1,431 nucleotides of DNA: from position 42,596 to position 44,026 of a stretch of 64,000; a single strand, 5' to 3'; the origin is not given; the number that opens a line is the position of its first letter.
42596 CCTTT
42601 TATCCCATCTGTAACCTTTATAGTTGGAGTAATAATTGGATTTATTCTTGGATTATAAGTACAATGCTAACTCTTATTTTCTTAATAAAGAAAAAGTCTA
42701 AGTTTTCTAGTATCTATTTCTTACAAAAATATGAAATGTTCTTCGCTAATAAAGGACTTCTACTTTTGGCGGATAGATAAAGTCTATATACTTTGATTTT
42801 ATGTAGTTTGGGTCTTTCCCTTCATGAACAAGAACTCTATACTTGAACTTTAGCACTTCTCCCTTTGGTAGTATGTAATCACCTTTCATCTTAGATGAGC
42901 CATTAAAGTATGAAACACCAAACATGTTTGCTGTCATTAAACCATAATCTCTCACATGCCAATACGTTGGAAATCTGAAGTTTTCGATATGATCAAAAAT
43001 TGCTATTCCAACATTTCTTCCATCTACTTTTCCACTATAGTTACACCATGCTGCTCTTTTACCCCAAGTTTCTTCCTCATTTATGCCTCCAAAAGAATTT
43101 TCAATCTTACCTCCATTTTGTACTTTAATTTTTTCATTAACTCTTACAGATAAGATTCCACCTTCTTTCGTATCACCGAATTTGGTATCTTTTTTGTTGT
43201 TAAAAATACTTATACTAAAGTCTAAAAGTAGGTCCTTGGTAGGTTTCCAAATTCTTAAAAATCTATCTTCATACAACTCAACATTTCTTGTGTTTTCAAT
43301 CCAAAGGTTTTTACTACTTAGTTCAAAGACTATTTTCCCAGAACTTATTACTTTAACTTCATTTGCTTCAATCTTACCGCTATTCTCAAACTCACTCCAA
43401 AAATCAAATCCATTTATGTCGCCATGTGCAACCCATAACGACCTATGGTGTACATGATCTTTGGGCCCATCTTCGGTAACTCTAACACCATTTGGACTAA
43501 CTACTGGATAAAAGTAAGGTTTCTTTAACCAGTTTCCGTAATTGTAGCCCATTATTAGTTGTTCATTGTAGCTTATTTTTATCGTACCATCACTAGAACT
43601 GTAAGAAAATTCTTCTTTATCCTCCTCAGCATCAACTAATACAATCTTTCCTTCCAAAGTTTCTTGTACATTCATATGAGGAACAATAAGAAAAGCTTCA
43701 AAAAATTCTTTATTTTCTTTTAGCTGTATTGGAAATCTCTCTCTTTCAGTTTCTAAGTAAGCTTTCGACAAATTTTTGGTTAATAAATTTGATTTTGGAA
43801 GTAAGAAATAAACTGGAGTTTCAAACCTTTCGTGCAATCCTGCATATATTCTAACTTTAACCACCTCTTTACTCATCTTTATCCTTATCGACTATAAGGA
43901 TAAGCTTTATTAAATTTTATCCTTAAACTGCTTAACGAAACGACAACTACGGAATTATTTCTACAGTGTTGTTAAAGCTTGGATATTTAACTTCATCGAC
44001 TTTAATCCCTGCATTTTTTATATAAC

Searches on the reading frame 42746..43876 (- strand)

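Call 65: search_protein_families(library=pfam, proteins=[window:42746-43876:-], max_evalue=0.001)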
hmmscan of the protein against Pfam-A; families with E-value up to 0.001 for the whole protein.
window:42746-43876:- (376 aa): 1 family
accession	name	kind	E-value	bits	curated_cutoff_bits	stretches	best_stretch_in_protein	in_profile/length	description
PF14100.11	DUF6807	-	8.3e-67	226.1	27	1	99-354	2-259/270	Family of unknown function (DUF6807)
